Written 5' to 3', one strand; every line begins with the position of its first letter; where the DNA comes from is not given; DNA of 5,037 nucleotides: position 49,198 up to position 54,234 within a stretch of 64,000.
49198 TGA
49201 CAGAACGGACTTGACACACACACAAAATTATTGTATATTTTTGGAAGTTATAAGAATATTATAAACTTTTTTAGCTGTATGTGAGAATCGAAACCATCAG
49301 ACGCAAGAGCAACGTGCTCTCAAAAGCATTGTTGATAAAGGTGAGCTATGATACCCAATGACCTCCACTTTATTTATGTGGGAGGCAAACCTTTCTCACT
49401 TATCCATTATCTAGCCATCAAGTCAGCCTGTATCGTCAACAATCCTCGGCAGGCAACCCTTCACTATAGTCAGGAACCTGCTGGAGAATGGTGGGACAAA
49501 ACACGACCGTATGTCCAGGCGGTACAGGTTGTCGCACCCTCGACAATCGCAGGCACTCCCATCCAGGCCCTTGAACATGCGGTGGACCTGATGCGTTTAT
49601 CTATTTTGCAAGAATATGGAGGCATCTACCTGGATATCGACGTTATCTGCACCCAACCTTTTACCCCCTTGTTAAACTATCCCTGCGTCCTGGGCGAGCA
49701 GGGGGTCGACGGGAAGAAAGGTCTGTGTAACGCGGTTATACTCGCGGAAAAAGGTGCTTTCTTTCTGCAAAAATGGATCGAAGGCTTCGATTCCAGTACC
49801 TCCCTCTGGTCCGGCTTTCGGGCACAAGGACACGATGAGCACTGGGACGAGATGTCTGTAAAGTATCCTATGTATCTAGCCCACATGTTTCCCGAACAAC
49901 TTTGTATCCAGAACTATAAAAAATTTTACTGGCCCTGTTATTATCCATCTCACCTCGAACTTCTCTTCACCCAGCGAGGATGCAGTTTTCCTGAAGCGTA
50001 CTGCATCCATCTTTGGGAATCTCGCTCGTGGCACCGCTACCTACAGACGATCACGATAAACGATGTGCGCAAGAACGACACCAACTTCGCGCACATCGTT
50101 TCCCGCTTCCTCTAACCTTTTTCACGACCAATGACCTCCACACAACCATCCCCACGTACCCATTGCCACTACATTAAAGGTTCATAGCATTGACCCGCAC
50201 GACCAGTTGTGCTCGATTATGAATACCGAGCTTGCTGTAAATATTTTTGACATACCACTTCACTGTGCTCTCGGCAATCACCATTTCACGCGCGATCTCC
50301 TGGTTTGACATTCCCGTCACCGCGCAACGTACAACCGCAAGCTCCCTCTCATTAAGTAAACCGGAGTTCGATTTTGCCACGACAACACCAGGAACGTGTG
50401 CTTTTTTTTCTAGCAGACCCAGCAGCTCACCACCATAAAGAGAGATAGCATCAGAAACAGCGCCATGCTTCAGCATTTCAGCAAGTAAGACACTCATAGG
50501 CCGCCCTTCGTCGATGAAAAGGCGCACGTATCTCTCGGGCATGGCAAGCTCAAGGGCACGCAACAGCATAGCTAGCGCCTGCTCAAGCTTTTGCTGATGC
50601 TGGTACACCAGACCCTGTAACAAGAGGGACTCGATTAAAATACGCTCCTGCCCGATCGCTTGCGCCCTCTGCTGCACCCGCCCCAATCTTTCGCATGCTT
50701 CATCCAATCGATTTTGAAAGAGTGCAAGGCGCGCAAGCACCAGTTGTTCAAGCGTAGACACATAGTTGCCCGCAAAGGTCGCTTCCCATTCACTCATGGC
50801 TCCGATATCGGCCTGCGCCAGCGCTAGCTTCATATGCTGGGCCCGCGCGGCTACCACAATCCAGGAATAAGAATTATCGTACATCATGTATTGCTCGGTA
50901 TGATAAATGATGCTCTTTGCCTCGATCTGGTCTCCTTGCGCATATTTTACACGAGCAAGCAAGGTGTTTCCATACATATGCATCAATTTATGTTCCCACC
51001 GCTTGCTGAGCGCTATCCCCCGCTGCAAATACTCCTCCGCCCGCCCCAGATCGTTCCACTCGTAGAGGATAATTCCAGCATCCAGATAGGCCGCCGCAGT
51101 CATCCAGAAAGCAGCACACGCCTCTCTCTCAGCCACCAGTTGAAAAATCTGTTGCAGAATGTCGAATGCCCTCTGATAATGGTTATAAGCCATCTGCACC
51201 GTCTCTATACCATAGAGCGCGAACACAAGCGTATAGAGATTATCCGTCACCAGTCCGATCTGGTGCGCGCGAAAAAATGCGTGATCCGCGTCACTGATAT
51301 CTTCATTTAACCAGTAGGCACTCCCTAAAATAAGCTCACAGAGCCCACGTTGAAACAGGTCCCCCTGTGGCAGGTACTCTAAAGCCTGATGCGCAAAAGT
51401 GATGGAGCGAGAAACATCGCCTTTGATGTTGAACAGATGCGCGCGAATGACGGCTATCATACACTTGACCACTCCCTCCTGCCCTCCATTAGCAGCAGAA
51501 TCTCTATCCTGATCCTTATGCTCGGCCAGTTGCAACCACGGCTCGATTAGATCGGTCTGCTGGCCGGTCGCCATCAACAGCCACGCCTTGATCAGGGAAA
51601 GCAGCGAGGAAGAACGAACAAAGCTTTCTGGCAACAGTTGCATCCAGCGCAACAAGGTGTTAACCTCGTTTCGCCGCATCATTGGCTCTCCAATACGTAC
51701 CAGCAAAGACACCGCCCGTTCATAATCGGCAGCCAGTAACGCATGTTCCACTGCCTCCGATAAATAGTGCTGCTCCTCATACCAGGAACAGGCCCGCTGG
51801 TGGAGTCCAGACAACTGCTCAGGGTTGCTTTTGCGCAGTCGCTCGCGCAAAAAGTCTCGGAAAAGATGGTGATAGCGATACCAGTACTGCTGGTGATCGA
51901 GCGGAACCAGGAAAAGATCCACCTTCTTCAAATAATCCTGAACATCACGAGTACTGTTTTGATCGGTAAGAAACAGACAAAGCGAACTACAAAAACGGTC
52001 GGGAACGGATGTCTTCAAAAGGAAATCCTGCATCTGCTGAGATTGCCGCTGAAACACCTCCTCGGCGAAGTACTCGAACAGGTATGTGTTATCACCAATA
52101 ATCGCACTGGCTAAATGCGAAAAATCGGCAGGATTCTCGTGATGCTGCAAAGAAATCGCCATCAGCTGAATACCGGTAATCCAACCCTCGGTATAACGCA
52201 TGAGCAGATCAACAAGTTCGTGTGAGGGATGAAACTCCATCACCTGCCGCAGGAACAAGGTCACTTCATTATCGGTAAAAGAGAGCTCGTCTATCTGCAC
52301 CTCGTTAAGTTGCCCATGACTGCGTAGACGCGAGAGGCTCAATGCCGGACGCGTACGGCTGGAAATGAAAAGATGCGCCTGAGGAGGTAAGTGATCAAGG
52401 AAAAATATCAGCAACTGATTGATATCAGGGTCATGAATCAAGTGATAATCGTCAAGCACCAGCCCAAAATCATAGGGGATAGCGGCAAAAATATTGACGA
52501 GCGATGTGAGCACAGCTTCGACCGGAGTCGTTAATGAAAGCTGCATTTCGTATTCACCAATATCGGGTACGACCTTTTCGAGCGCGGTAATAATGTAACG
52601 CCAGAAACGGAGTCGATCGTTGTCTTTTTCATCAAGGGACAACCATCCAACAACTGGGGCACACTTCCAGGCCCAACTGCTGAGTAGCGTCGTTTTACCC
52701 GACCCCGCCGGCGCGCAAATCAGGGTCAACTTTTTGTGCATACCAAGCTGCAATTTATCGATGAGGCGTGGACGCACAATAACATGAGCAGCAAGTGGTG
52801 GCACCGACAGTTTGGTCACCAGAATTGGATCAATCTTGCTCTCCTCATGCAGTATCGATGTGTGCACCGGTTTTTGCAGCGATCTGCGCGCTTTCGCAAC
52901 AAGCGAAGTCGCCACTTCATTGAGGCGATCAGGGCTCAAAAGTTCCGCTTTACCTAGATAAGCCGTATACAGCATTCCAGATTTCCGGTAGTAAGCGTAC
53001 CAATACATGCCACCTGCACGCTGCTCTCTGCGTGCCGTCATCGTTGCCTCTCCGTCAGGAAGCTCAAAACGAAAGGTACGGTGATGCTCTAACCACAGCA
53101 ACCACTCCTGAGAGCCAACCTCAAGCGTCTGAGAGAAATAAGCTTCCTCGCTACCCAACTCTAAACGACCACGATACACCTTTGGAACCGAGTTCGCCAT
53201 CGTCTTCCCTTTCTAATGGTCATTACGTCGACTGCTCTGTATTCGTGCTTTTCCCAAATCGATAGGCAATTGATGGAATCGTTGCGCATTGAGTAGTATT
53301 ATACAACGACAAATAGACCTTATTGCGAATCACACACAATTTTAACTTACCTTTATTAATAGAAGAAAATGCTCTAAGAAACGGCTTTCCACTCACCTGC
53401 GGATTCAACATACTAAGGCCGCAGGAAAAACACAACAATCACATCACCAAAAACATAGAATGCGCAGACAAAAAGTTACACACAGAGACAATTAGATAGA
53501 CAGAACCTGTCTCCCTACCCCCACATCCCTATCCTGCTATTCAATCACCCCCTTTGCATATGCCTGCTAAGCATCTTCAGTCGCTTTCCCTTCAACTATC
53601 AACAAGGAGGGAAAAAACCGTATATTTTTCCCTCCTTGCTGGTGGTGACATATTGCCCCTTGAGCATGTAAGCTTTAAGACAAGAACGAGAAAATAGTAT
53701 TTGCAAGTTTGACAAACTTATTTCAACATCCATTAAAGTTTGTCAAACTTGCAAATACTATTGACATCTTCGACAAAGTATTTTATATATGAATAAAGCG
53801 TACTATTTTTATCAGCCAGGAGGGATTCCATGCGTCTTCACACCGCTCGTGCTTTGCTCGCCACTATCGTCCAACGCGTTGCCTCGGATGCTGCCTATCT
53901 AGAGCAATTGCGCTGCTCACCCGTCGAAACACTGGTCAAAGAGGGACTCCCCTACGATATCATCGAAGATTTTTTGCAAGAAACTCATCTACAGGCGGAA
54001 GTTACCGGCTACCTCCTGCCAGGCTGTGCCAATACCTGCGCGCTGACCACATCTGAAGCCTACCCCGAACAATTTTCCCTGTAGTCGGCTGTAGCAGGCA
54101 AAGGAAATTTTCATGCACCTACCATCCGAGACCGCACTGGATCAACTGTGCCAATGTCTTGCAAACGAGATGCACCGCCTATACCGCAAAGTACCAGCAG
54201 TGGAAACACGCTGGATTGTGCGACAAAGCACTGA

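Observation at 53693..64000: Lanthipeptide locus with two Zn-ligand LanL-type synthetases, an NHLP/Nif11-like precursor, a cNMP-domain ABC exporter and an FAD oxidase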

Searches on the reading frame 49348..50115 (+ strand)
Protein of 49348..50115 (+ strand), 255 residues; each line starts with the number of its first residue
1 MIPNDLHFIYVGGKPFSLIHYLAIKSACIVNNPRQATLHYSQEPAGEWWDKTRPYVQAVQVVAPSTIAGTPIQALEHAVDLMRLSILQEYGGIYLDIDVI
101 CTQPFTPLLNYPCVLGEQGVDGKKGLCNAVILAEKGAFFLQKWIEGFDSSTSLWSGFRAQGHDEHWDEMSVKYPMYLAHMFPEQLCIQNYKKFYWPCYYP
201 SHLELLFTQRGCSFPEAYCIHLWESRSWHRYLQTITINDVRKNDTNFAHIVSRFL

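Call 55: search_protein_families(library=pfam, proteins=[window:49348-50115:+], max_evalue=1)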
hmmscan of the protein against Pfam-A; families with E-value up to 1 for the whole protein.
window:49348-50115:+ (255 aa): 3 families
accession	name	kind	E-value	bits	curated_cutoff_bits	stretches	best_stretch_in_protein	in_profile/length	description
PF04488.21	Gly_transf_sug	-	2.9e-10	41.1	23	1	76-111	54-89/93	Glycosyltransferase sugar-binding region containing DXD motif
PF12919.13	TcdA_TcdB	-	6.4e-05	22.8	23.6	1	78-100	173-195/382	TcdA/TcdB catalytic glycosyltransferase domain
PF05704.18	Caps_synth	-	0.0034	17.3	24.5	1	77-106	112-141/278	Capsular polysaccharide synthesis protein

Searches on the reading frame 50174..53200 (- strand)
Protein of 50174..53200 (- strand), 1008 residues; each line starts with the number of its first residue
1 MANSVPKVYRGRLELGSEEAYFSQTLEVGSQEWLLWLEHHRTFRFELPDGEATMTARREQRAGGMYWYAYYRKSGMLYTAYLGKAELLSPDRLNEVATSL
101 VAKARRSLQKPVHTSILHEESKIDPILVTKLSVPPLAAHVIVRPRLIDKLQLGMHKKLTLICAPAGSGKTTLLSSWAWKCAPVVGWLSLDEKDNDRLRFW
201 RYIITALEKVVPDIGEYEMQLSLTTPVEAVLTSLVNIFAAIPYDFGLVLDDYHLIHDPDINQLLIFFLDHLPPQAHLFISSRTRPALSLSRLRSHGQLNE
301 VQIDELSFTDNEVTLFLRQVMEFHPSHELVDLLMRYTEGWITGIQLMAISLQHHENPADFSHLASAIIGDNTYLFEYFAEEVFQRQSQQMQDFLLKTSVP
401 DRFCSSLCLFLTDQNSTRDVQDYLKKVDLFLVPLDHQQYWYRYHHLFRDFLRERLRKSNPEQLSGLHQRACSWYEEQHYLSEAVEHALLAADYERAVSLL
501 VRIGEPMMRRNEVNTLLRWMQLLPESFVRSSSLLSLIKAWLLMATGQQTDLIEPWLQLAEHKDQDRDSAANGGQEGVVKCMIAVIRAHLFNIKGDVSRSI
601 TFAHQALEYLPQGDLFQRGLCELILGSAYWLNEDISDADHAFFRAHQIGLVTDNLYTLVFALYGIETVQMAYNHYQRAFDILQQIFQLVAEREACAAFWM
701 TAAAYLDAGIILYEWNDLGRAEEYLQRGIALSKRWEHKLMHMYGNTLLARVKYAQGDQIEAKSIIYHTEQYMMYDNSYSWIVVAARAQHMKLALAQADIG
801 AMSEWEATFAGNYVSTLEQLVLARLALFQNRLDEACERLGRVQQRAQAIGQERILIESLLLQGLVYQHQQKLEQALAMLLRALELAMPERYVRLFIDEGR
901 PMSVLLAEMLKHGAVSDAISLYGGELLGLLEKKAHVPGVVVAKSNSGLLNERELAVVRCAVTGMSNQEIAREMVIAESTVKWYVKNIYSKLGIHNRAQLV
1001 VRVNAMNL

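Call 6: search_protein_families(library=pfam, proteins=[window:50174-53200:-], max_evalue=0.01)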
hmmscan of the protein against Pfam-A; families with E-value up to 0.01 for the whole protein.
window:50174-53200:- (1008 aa): 9 families
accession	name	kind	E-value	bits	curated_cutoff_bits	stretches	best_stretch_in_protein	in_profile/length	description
PF17874.7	TPR_MalT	-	1.7e-59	202.3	45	1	582-911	3-335/336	MalT-like TPR region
PF00196.25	GerE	-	2e-17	63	23.5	1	949-1001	3-55/57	Bacterial regulatory proteins, luxR family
PF13424.12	TPR_12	-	1.4e-05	25.6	30.1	1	822-886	9-75/77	Tetratricopeptide repeat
PF00515.34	TPR_1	-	0.00077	19.6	27.8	0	858-885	3-30/34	Tetratricopeptide repeat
PF13401.12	AAA_22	-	0.0021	18.8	27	0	155-267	4-108/130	AAA domain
PF13481.12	AAA_25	-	0.0025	17.9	27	1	155-187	32-64/195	AAA domain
PF08281.18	Sigma70_r4_2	-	0.0027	17.8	25.7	0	954-985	17-48/54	Sigma-70, region 4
PF25199.1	nSTAND_NTPase5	-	0.0063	16.8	34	0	155-186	40-71/145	Novel STAND NTPase 5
PF13181.12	TPR_8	-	0.0098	16.4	25.7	0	857-886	2-31/34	Tetratricopeptide repeat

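Call 7: search_protein_families(library=ncbifam, proteins=[window:50174-53200:-], max_evalue=0.01)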
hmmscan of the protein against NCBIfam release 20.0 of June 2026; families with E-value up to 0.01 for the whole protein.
window:50174-53200:- (1008 aa): 22 families
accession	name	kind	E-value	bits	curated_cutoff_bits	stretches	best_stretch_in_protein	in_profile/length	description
NF003420.0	PRK04841.1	equivalog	3.2e-134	449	537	1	128-1001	4-891/903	HTH-type transcriptional regulator MalT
NF047785.1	respo_reg_MadR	equivalog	1.3e-10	40.9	300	1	939-1002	139-202/209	MadR family response regulator transcription factor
NF007403.0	PRK09935.1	equivalog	8.9e-09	35.2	271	1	944-1001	145-202/210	fimbria biosynthesis transcriptional regulator FimZ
NF007505.1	PRK10100.1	equivalog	1.2e-08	34.9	250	1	943-1004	139-200/204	biofilm master transcriptional regulator CsgD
NF052366.1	photon_PedR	equivalog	1.2e-08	34.9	120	1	949-1000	3-54/74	photosynthetic electron transport-dependent transcriptional regulator PedR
NF007935.0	PRK10651.1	equivalog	1.8e-08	33.8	250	1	948-1004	155-211/216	two-component system response regulator NarL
TIGR03020.2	EpsA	equivalog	2e-08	34.2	170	1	938-1004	180-246/247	XrtB/PEP-CTERM-associated transcriptional regulator EpsA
NF041673.1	transregRamA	equivalog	1.2e-07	31.2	500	1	946-1000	216-270/280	acetate metabolism transcriptional regulator RamA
NF052445.1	RespRegMctR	equivalog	8.8e-07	28.5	300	1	944-1000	140-196/205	two-component system response regulator MctR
NF041232.1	BagY_FevT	exception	9.6e-07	28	700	1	948-1002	296-350/367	LuxR family transcriptional regulator BagY/FevT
NF007708.0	PRK10403.1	equivalog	1.8e-06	27.6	343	1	947-997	152-202/215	nitrate/nitrite response regulator protein NarP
NF011896.0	PRK15369.1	equivalog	2.9e-05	23.8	242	1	942-1006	143-207/211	two component system response regulator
NF006900.1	PRK09390.1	equivalog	6.9e-05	22.5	255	1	948-1000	142-194/203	response regulator FixJ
NF041830.1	RR_TF_ErdR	exception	0.00016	21.4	390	1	949-1002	151-204/213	response regulator transcription factor ErdR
NF040749.1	tetrathio_RR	equivalog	0.00071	19.3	290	1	949-1005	134-190/191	tetrathionate respiration response regulator TtrR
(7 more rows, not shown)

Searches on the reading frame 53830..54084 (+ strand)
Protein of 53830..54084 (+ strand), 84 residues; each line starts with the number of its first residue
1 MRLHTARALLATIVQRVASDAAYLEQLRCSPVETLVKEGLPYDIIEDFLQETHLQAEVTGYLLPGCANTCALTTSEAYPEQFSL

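Call 6: search_protein_families(library=pfam, proteins=[window:53830-54084:+], max_evalue=0.01)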
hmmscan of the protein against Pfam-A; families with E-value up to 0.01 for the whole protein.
window:53830-54084:+ (84 aa): 0 families

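Call 7: search_protein_families(library=ncbifam, proteins=[window:53830-54084:+], max_evalue=0.01)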
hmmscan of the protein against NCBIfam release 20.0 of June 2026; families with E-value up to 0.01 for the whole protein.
window:53830-54084:+ (84 aa): 1 family
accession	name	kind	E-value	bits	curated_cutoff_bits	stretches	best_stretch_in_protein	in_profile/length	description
NF038399.1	NH_RiPP_Os17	domain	0.0034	17.4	40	1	11-40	4-33/63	Os1348 family NHLP clan protein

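Call 32: search_protein_families(library=ncbifam, alignment_id=A2, max_evalue=0.1)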
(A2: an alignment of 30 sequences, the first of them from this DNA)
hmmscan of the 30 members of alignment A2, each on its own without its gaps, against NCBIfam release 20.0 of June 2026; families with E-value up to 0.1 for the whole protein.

A. member 1, seq(84 aa): 1 family
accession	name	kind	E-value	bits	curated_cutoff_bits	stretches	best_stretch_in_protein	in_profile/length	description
NF038399.1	NH_RiPP_Os17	domain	0.0034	17.4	40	1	11-40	4-33/63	Os1348 family NHLP clan protein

B. families by the number of members that match (of 30 scanned): 14 families
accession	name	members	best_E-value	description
NF038399.1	NH_RiPP_Os17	24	1e-07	Os1348 family NHLP clan protein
TIGR03793.1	leader_NHLP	21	3.1e-06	NHLP leader peptide family RiPP precursor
TIGR04509.1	mod_pep_NH_fam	12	1.9e-07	NHLP-related RiPP peptide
NF038175.1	IniB_NTERM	9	0.004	IniB N-terminal domain-containing protein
TIGR01323.1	nitrile_alph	8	0.0033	nitrile hydratase subunit alpha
TIGR04517.1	rSAM_PoyD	2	0.012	radical SAM family RiPP maturation amino acid epimerase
NF033431.1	cinnamycin_RiPP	2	0.022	cinnamycin family lantibiotic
TIGR03798.1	leader_Nif11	2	0.085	Nif11-like leader peptide family RiPP precursor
TIGR04351.1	TOMM_nitrile_2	1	0.00067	TIGR04351 family putative TOMM peptide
NF041113.1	blaMAB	1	0.0028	MAB family class A beta-lactamase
NF006572.0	PRK09088.1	1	0.042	acyl-CoA synthetase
NF052511.1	SUF_like_SmsB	1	0.055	SUF-like minimal system protein SmsB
NF005728.0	PRK07546.1-2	1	0.096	hypothetical protein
NF001546.0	PRK00373.1-5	1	0.096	V-type ATP synthase subunit D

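Call 33: search_protein_families(library=pfam, alignment_id=A2, max_evalue=0.1)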
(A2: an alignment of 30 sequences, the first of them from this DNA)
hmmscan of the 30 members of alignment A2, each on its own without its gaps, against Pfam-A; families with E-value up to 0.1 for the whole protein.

A. member 1, seq(84 aa): 0 families

B. families by the number of members that match (of 30 scanned): 13 families
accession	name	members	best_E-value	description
PF14407.11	Frankia_peptide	11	2.5e-06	Ribosomally synthesized peptide prototyped by Frankia Franean1_4349.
PF02979.21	NHase_alpha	9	0.0008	Nitrile hydratase, alpha chain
PF07862.16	Nif11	5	0.0097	Nif11 domain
PF19551.4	DUF6074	2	0.0041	Family of unknown function (DUF6074)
PF18598.6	TetR_C_36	1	0.017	Tetracyclin repressor-like, C-terminal domain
PF17830.6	STI1-HOP_DP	1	0.032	STI1/HOP, DP domain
PF09840.14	DUF2067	1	0.042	Uncharacterized protein conserved in archaea (DUF2067)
PF19908.4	DUF6381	1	0.042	Family of unknown function (DUF6381)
PF19187.6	HTH_PafC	1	0.051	PafC helix-turn-helix domain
PF12399.14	BCA_ABC_TP_C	1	0.069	Branched-chain amino acid ATP-binding cassette transporter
PF21518.3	Sas-5-like_implico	1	0.085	Spindle assembly abnormal protein 5, implico domain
PF14866.13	Scorpion_toxin_alpha-beta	1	0.094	Long chain scorpion toxin, cysteine-stabilized alpha/beta domain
PF20786.2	DUF6840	1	0.094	Family of unknown function (DUF6840)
